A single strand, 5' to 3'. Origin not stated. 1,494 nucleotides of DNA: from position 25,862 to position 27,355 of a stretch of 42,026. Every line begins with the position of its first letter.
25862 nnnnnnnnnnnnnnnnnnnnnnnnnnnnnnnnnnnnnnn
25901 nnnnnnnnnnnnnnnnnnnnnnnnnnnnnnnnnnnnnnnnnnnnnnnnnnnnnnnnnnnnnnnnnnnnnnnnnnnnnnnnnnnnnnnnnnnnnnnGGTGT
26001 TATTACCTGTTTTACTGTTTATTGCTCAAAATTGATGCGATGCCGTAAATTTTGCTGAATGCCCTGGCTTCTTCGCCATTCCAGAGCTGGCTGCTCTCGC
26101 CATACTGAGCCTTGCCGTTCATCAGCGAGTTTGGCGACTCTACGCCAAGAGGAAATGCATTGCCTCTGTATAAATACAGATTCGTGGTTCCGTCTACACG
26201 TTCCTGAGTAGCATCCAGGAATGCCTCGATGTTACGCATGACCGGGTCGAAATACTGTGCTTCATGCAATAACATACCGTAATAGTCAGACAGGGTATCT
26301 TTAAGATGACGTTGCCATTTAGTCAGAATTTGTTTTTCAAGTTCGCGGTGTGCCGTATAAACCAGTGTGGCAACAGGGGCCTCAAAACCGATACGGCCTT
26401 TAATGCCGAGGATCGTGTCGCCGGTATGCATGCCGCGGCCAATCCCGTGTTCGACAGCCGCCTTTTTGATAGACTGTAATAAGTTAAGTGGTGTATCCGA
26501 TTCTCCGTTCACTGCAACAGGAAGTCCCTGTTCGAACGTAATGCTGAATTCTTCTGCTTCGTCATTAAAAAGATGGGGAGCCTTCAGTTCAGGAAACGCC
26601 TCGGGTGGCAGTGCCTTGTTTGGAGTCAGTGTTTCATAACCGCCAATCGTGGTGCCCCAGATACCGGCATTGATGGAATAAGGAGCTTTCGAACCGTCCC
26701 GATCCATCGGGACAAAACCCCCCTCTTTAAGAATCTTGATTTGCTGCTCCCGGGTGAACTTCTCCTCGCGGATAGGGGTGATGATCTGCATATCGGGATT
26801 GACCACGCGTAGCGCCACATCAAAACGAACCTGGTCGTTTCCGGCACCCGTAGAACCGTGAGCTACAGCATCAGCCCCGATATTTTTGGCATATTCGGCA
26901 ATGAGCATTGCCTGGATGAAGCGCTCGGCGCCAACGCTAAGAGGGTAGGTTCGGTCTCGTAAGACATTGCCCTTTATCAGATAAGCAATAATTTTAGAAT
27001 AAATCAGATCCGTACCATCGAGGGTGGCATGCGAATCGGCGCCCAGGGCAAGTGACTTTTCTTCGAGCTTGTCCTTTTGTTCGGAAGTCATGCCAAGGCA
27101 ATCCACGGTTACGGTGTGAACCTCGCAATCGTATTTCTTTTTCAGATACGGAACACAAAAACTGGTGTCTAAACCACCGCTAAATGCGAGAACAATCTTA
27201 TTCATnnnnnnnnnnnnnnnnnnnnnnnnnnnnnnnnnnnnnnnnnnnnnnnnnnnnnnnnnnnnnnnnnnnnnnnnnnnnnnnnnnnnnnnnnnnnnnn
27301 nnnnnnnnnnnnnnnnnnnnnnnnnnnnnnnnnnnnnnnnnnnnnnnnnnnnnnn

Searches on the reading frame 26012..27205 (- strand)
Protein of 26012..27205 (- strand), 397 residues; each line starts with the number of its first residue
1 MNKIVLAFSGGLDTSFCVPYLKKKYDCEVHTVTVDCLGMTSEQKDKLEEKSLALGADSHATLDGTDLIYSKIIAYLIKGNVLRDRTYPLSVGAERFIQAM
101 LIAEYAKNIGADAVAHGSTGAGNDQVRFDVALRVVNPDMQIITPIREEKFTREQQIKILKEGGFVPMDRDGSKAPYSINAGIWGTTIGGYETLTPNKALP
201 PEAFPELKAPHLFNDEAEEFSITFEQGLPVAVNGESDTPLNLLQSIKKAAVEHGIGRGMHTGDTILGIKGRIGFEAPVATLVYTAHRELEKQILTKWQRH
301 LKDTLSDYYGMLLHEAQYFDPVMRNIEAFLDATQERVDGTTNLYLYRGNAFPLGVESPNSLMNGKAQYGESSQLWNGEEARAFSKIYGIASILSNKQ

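Call 6: search_protein_families(library=ncbifam, proteins=[window:26012-27205:-])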
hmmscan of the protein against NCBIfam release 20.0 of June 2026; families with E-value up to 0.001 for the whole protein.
window:26012-27205:- (397 aa): 7 families
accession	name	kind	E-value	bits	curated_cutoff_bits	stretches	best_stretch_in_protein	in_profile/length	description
NF001770.0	PRK00509.1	equivalog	9.5e-93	311.4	334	1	2-395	5-395/401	argininosuccinate synthase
NF003385.0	PRK04527.1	equivalog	5.2e-91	305.2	603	1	2-393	4-391/401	argininosuccinate synthase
NF010392.0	PRK13820.1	equivalog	1.8e-85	287.4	512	1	1-395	2-389/395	argininosuccinate synthase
TIGR00032.1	argG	equivalog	1.3e-83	281.5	268.2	1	3-389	1-384/394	argininosuccinate synthase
NF038212.1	argG_rel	exception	1.7e-29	102.9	425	1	2-357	15-363/381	argininosuccinate synthase-related protein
NF003779.0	PRK05370.1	equivalog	7.6e-23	81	657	1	2-352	12-371/448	argininosuccinate synthase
NF008317.0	PRK11106.1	equivalog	5.6e-06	25.9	378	1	1-115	1-120/231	7-cyano-7-deazaguanine synthase QueC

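Call 8: find_related_loci(query=window:26015-27205:-, collection=genome_contigs, flank=3000)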
Query window:26015-27205:- (397 aa) in genome_contigs; peptide patterns used: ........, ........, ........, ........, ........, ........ (x = any residue, [..] = any of these).
152 stretches matched a pattern; 59 encode a relative of the query (tblastn E <= 1e-3); 58 distinct loci.
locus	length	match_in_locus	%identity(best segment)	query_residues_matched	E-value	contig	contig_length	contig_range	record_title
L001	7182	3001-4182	89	1-397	0e+0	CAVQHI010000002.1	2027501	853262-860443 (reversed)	MAG: uncultured bacterium isolate MFD05684.bin.1.137 genome assembly, contig: contig_13273, whole genome shotgun sequenc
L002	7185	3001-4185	80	1-397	0e+0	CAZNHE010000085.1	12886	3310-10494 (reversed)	MAG TPA_asm: uncultured Chitinophagales bacterium isolate SRP187154_co1_317 genome assembly, contig: NODE_6458_length_12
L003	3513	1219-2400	65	1-396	0e+0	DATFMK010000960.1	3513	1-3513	MAG TPA_asm: Balneolales bacterium isolate SMAG_U9223 k141_255000, whole genome shotgun sequence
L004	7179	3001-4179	61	2-396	5e-164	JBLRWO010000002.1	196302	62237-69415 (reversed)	MAG: Cyclonatronaceae bacterium isolate TamC05-13 NODE_2_length_196302_cov_8.584237, whole genome shotgun sequence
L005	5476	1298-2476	61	2-396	4e-164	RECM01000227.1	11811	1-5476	MAG: Balneolaceae bacterium isolate DLM2.Bin41 NODE_8201_length_11811_cov_7.36126, whole genome shotgun sequence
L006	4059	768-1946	61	2-396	3e-166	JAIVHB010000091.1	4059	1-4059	MAG: Rhodothermaceae bacterium isolate MAG3 MTG3_12547, whole genome shotgun sequence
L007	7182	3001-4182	95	1-397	0e+0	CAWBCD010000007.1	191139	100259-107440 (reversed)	MAG: uncultured bacterium isolate MFD02923.bin.1.49 genome assembly, contig: contig_20388, whole genome shotgun sequence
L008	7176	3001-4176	53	3-396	9e-137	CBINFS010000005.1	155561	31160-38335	MAG TPA_asm: uncultured bacterium isolate SRR16817064_binner12_Refined_7 genome assembly, contig: ERZ27394172.27, whole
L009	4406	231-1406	53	3-396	8e-137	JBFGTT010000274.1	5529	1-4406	MAG: Rhodothermales bacterium isolate Mix_sand05.2021.03.G.12 k141_3143272_length_5529_cov_11.8395, whole genome shotgun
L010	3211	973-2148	53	3-396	2e-139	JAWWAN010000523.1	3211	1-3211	MAG: Rhodothermales bacterium isolate HN15.bin.4 k141_1315150_length_3211_cov_8.0000, whole genome shotgun sequence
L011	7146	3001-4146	53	3-386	2e-133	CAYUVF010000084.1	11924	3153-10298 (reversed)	MAG TPA_asm: uncultured Rhodothermales bacterium isolate binchicken_co17_426 genome assembly, contig: NODE_11873_length_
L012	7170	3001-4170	50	4-396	4e-132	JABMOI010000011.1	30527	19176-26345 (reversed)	MAG: bacterium isolate bin.449 k141_301643, whole genome shotgun sequence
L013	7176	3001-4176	49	1-394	2e-130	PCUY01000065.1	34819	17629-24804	MAG: Bacteroidetes bacterium CG12_big_fil_rev_8_21_14_0_65_60_17 CG12_8_21_14_0.65_scaffold_485_c, whole genome shotgun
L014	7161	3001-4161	49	7-396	4e-130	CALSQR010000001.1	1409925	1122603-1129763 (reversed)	MAG: uncultured bacterium isolate AJ_MB375_1 genome assembly, contig: contig_17701_AJ_MB375, whole genome shotgun sequen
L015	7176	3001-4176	50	3-396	3e-130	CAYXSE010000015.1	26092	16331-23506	MAG TPA_asm: uncultured Rhodothermales bacterium isolate SRP215229_co1_23 genome assembly, contig: NODE_1010_length_2609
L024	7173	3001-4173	49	4-396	7e-125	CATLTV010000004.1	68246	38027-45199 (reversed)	MAG: uncultured proteobacterium isolate SRR3960576_bin.3_MetaWRAP_v1.3_MAG genome assembly, contig: ERZ505213.49, whole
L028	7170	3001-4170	48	4-394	7e-123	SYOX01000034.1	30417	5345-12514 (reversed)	MAG: Proteobacteria bacterium isolate F1-80-MAGs165 F1-80__c43668, whole genome shotgun sequence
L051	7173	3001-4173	51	2-394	6e-131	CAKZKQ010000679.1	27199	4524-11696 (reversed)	MAG TPA_asm: uncultured proteobacterium isolate ERR2094171_bin.68_CONCOCT_v1.1_MAG genome assembly, contig: ERZ650152.14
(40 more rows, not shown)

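Call 19: find_related_loci(query=window:26015-27205:-, collection=metagenome_contigs, flank=1500)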
Query window:26015-27205:- (397 aa) in metagenome_contigs; peptide patterns used: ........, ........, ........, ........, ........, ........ (x = any residue, [..] = any of these).
160 stretches matched a pattern; 44 encode a relative of the query (tblastn E <= 1e-3); 44 distinct loci.
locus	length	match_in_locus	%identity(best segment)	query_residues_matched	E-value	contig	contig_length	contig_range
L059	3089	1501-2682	88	1-397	0e+0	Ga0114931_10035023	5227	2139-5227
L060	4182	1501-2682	65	1-396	0e+0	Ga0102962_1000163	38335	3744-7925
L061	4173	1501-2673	50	3-396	2e-135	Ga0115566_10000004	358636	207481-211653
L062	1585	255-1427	52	4-396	5e-145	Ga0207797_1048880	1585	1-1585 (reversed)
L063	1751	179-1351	52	4-396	4e-144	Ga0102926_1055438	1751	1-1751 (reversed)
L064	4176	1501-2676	49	1-394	8e-131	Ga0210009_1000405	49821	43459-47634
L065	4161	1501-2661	49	7-396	2e-130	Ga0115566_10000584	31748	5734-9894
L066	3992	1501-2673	49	3-396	4e-133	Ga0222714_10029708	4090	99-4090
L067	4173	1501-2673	53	3-395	2e-129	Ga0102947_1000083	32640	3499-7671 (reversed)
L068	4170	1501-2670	51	3-394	6e-129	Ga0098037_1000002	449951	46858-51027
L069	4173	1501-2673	50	3-396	7e-128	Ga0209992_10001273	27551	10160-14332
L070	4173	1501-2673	48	3-396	7e-127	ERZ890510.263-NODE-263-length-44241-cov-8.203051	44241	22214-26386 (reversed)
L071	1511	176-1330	50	4-391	1e-136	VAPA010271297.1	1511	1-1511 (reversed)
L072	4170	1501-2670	49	3-395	2e-126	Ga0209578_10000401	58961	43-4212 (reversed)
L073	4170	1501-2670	49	3-395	2e-125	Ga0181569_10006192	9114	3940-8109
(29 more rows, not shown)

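Call 28: find_homologous_proteins(query=window:26015-27205:-, max_evalue=1e-100)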
Query window:26015-27205:- (397 aa): 6757 proteins with E <= 1e-100 among 8000 candidates; the best 120 are listed.
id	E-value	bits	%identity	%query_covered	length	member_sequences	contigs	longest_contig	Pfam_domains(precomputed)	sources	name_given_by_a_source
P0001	1.5e-265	899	100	100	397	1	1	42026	PF00764.26,PF20979.3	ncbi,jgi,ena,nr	ncbi:MAG TPA: argininosuccinate synthase [Balneolales bacterium]|nr:argininosuccinate synthase [Baln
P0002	2.3e-254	862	97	100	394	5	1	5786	PF00764.26,PF20979.3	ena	-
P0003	5.2e-233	791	88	100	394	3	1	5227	PF00764.26,PF20979.3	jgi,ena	-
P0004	8.6e-224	761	100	85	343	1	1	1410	PF00764.26,PF20979.3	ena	-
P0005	5.2e-210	716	80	100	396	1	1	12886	PF00764.26,PF20979.3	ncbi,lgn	-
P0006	6.0e-173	594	65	100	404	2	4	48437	PF00764.26,PF20979.3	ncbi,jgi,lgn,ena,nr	ncbi:MAG TPA: argininosuccinate synthase [Balneolales bacterium]|nr:argininosuccinate synthase [Baln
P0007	7.3e-171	587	63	100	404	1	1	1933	PF00764.26,PF20979.3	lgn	-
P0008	5.4e-169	581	64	100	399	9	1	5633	PF00764.26,PF20979.3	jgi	jgi:argininosuccinate synthase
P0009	2.1e-168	579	64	100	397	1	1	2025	PF00764.26,PF20979.3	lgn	-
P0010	1.3e-167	576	63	99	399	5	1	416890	PF00764.26,PF20979.3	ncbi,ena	-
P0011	5.2e-167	574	63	99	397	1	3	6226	PF00764.26,PF20979.3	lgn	-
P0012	5.7e-166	571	63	99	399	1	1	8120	PF00764.26,PF20979.3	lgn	-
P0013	3.3e-160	552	61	98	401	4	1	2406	PF00764.26,PF20979.3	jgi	-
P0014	5.1e-159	548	62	99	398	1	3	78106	PF00764.26,PF20979.3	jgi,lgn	jgi:argininosuccinate synthase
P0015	5.1e-158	545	61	100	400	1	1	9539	PF00764.26,PF20979.3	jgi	jgi:argininosuccinate synthase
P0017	3.7e-156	538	60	98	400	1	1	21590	PF00764.26,PF20979.3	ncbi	-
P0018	1.4e-155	537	60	100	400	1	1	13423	PF00764.26,PF20979.3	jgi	-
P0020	2.4e-154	532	59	100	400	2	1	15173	PF00764.26,PF20979.3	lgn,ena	-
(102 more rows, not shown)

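Call 29: find_encoding_contigs(protein=P0002, flank=1200, max_places=2)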
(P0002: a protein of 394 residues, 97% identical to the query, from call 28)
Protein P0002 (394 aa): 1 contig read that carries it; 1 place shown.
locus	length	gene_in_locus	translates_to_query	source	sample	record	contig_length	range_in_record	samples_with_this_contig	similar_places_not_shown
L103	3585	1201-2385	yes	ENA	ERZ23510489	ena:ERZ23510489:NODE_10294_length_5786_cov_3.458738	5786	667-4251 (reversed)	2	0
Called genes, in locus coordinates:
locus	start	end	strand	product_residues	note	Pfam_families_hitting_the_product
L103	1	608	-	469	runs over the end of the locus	PF00696:AA_kinase, PF13840:ACT_7, PF01842:ACT, PF22468:ACT_9, PF13840:ACT_7, PF01842:ACT (weak), PF22468:ACT_9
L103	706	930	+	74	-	-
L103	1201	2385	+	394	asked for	PF00764:Arginosuc_synth, PF20979:Arginosuc_syn_C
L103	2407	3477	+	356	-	-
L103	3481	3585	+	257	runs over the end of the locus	?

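Call 30: find_encoding_contigs(protein=P0008, flank=1200, max_places=2)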
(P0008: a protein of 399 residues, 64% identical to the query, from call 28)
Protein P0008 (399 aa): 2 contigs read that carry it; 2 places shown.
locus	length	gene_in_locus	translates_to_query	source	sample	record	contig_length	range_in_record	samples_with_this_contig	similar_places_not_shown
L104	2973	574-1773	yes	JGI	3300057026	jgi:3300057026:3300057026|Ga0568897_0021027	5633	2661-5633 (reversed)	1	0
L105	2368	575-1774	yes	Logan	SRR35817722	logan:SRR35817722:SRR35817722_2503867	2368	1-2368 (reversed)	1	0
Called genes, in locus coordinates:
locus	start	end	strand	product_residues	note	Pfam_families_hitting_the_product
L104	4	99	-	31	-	-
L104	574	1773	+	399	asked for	PF00764:Arginosuc_synth, PF20979:Arginosuc_syn_C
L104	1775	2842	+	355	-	-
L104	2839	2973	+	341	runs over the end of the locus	PF01118:Semialdhyde_dh, PF22698:Semialdhyde_dhC_1, PF02774:Semialdhyde_dhC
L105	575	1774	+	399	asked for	PF00764:Arginosuc_synth, PF20979:Arginosuc_syn_C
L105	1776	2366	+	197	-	?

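Call 31: find_encoding_contigs(protein=P0010, flank=1200, max_places=2)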
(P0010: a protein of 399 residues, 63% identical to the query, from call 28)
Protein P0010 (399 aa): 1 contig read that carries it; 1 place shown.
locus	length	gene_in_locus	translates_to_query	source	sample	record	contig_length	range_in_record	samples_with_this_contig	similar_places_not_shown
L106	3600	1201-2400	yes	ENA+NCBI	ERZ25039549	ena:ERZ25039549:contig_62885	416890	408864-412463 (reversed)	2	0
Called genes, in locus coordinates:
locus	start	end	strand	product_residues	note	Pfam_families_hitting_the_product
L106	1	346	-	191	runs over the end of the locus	PF00691:OmpA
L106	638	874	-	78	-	-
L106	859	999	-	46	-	-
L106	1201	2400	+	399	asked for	PF00764:Arginosuc_synth, PF20979:Arginosuc_syn_C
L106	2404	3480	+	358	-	-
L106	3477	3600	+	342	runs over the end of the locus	PF01118:Semialdhyde_dh, PF22698:Semialdhyde_dhC_1, PF02774:Semialdhyde_dhC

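Call 32: find_encoding_contigs(protein=P0011, flank=1200, max_places=2)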
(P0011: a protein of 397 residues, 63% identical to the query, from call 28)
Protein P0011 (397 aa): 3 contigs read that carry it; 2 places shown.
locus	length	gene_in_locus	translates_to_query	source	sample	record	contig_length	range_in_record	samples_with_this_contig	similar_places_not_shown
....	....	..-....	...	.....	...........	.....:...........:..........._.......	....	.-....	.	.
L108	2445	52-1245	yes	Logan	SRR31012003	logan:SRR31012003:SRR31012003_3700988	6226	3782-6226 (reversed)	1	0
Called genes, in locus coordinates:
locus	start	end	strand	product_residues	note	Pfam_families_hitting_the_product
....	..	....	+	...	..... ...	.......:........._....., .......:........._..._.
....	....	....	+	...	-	-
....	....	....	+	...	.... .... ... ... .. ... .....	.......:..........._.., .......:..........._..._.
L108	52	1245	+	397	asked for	PF00764:Arginosuc_synth, PF20979:Arginosuc_syn_C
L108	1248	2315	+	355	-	-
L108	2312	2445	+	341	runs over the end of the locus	PF01118:Semialdhyde_dh, PF22698:Semialdhyde_dhC_1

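Call 33: find_encoding_contigs(protein=P0012, flank=1200, max_places=2)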
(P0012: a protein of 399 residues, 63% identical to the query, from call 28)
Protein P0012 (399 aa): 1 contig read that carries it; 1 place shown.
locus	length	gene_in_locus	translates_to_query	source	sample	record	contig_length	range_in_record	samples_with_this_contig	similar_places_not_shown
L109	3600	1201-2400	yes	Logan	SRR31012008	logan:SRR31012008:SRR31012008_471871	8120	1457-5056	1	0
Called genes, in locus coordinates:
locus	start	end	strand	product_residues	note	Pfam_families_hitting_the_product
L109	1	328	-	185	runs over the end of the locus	PF00691:OmpA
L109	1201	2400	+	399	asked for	PF00764:Arginosuc_synth, PF20979:Arginosuc_syn_C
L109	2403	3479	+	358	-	-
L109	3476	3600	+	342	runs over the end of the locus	PF01118:Semialdhyde_dh, PF22698:Semialdhyde_dhC_1, PF02774:Semialdhyde_dhC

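Call 34: find_encoding_contigs(protein=P0014, flank=1200, max_places=2)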
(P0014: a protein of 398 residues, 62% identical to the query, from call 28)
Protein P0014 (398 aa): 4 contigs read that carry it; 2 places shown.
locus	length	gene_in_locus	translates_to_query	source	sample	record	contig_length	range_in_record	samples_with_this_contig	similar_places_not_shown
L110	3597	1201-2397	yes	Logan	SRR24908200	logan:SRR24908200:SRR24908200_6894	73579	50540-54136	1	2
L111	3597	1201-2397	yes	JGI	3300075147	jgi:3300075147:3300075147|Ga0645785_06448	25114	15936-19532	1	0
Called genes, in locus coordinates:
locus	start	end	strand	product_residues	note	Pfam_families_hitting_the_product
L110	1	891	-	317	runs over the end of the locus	PF08331:QueG_DUF1730, PF13484:Fer4_16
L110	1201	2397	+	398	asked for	PF00764:Arginosuc_synth, PF20979:Arginosuc_syn_C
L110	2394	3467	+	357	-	-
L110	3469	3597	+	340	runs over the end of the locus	PF01118:Semialdhyde_dh, PF22698:Semialdhyde_dhC_1, PF02774:Semialdhyde_dhC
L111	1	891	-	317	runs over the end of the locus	PF08331:QueG_DUF1730, PF14697:Fer4_21 (faint), PF13484:Fer4_16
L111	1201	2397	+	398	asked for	PF00764:Arginosuc_synth, PF20979:Arginosuc_syn_C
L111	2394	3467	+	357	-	-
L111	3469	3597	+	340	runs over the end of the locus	PF01118:Semialdhyde_dh, PF22698:Semialdhyde_dhC_1, PF02774:Semialdhyde_dhC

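Call 35: find_encoding_contigs(protein=P0015, flank=1200, max_places=2)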
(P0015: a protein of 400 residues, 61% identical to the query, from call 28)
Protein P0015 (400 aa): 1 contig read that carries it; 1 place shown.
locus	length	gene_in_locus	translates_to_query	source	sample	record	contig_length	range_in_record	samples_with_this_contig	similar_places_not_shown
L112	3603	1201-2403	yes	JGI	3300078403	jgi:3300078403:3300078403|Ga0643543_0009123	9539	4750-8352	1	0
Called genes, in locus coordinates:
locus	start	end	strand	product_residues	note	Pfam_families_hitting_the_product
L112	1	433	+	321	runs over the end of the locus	PF01545:Cation_efflux, PF16916:ZT_dimer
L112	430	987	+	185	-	PF01966:HD (weak)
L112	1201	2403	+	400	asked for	PF00764:Arginosuc_synth, PF20979:Arginosuc_syn_C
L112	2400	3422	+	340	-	PF01118:Semialdhyde_dh, PF22698:Semialdhyde_dhC_1, PF02774:Semialdhyde_dhC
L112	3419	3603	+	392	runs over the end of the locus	PF00202:Aminotran_3, PF00155:Aminotran_1_2 (weak)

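Call 36: find_encoding_contigs(protein=P0017, flank=1200, max_places=2)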
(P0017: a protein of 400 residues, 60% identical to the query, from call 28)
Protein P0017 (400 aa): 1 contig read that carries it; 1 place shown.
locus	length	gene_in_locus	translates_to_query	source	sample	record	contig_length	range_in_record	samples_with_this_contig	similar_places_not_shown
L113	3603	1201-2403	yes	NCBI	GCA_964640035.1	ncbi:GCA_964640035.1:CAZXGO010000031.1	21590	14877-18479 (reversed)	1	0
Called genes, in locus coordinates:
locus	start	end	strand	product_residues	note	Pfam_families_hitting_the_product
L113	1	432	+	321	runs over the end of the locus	PF01545:Cation_efflux, PF16916:ZT_dimer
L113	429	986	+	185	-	PF01966:HD (weak)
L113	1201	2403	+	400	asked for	PF00764:Arginosuc_synth, PF20979:Arginosuc_syn_C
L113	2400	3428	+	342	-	-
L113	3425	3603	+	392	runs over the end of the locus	PF00202:Aminotran_3, PF00155:Aminotran_1_2 (weak)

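Call 37: find_encoding_contigs(protein=P0018, flank=1200, max_places=2)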
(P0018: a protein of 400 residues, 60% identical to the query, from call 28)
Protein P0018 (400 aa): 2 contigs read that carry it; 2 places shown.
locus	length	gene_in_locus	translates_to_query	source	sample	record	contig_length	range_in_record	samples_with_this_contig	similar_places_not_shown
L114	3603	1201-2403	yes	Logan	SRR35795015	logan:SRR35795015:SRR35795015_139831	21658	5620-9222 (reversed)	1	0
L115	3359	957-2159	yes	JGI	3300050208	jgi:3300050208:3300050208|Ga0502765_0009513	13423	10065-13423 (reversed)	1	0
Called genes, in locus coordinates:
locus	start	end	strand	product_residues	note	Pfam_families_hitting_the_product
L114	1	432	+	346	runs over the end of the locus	PF01545:Cation_efflux, PF16916:ZT_dimer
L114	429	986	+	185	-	PF01966:HD (weak)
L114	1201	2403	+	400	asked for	PF00764:Arginosuc_synth, PF20979:Arginosuc_syn_C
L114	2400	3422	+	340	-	PF01118:Semialdhyde_dh, PF22698:Semialdhyde_dhC_1, PF02774:Semialdhyde_dhC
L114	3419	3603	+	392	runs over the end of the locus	PF00202:Aminotran_3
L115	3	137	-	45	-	?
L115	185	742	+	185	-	PF01966:HD (weak)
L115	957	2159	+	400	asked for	PF00764:Arginosuc_synth, PF20979:Arginosuc_syn_C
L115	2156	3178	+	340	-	PF01118:Semialdhyde_dh, PF22698:Semialdhyde_dhC_1, PF02774:Semialdhyde_dhC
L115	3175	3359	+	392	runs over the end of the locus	PF00202:Aminotran_3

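Call 38: find_encoding_contigs(protein=P0020, flank=1200, max_places=2)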
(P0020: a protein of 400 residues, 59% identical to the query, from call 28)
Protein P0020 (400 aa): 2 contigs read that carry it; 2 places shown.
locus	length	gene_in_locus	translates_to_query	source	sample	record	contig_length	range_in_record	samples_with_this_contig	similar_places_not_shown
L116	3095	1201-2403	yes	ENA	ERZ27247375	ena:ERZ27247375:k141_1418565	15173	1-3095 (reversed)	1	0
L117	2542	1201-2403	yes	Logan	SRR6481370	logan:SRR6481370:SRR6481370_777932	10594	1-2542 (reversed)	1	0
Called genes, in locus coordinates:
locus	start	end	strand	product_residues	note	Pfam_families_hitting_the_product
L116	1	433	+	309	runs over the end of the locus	PF01545:Cation_efflux, PF16916:ZT_dimer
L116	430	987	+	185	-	PF01966:HD (faint)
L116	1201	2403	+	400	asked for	PF00764:Arginosuc_synth, PF20979:Arginosuc_syn_C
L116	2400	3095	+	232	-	?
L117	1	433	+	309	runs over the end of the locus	PF01545:Cation_efflux, PF16916:ZT_dimer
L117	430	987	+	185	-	PF01966:HD (faint)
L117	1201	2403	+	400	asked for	PF00764:Arginosuc_synth, PF20979:Arginosuc_syn_C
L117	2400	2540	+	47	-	?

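Call 46: find_encoding_contigs(protein=P0007, flank=1200, max_places=3)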
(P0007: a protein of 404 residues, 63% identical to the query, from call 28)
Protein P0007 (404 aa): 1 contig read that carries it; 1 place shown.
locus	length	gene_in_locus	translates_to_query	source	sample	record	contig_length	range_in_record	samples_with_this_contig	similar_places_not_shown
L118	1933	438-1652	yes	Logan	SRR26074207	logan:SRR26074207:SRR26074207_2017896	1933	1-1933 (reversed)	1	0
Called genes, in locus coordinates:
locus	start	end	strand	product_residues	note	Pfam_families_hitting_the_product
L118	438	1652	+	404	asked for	PF00764:Arginosuc_synth, PF20979:Arginosuc_syn_C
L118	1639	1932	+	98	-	?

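Call 47: find_encoding_contigs(protein=P0009, flank=1200, max_places=3)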
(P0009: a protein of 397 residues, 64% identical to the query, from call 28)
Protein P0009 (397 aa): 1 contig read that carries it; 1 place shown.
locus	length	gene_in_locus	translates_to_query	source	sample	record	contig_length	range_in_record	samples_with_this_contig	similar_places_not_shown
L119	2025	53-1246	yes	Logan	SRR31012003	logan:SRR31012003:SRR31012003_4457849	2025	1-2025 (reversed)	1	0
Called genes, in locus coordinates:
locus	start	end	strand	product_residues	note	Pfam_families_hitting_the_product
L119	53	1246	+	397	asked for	PF00764:Arginosuc_synth, PF20979:Arginosuc_syn_C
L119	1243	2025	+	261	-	?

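Call 70: search_protein_families(library=pfam, proteins=[L024:2418-2864:+, L028:2416-2910:+, L051:2335-2904:+, L015:2551-2856:+])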
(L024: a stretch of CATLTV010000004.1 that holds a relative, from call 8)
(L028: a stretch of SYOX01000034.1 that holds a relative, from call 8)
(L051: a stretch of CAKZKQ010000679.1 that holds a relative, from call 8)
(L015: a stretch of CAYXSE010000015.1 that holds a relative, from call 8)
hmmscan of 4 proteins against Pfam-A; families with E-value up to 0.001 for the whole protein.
L024:2418-2864:+ (148 aa): 2 families
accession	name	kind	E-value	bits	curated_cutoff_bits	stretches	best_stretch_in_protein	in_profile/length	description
PF02863.23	Arg_repressor_C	-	1.5e-17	63.6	25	1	87-142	12-67/68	Arginine repressor, C-terminal domain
PF01316.27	Arg_repressor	-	8e-14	51.6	27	1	1-63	1-68/70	Arginine repressor, DNA binding domain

L028:2416-2910:+ (164 aa): 2 families
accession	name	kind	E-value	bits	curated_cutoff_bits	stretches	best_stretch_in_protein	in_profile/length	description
PF02863.23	Arg_repressor_C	-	3.7e-16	59.1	25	1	97-158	7-67/68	Arginine repressor, C-terminal domain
PF01316.27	Arg_repressor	-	6.5e-15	55.1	27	1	20-72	1-53/70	Arginine repressor, DNA binding domain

L051:2335-2904:+ (189 aa): 2 families
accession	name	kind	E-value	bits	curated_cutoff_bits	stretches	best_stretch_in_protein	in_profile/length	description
PF02863.23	Arg_repressor_C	-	8.2e-19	67.7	25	1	125-183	9-67/68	Arginine repressor, C-terminal domain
PF01316.27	Arg_repressor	-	2e-14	53.6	27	1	45-97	1-53/70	Arginine repressor, DNA binding domain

L015:2551-2856:+ (101 aa): 1 family
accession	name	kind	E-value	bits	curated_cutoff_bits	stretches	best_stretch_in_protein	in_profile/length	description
PF03551.20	PadR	-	6.6e-07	29.7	27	1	21-85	9-74/75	Transcriptional regulator PadR-like family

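Call 78: find_homologous_proteins(query=L024:2418-2861:+, max_evalue=0.00001)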
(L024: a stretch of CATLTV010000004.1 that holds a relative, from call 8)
Query L024:2418-2861:+ (148 aa): 4637 proteins with E <= 0.00001 among 5105 candidates; the best 120 are listed.
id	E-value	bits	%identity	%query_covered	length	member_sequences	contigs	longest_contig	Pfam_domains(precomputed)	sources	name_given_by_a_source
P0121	3.6e-90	317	100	100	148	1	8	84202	PF01316.28,PF02863.24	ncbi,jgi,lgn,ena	-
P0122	3.4e-65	236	76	99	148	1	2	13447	PF01316.28,PF02863.24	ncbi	-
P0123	1.8e-63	231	74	99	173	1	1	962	PF01316.28,PF02863.24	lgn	-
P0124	3.3e-57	210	70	100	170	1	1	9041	PF01316.28,PF02863.24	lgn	-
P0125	6.4e-56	206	66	100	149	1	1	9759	PF01316.28,PF02863.24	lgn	-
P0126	5.8e-55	203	64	100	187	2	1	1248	PF01316.28,PF02863.24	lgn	-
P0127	6.4e-26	109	39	100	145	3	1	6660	PF01316.28,PF02863.24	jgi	jgi:transcriptional regulator of arginine metabolism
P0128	1.9e-23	101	40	98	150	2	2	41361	PF01316.28,PF02863.24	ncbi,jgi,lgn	-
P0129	7.8e-23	99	40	96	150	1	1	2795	PF01316.28,PF02863.24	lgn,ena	-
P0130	8.1e-23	99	45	93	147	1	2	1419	PF01316.28,PF02863.24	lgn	-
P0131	1.1e-22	98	43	98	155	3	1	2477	PF01316.28,PF02863.24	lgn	-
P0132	1.2e-22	98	41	97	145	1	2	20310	PF01316.28,PF02863.24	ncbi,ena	-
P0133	2.5e-22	97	44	88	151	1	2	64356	PF01316.28,PF02863.24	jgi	jgi:transcriptional regulator of arginine metabolism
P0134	1.3e-21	95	43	93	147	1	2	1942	PF01316.28,PF02863.24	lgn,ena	-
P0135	1.6e-21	95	38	97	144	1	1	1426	PF01316.28,PF02863.24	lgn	-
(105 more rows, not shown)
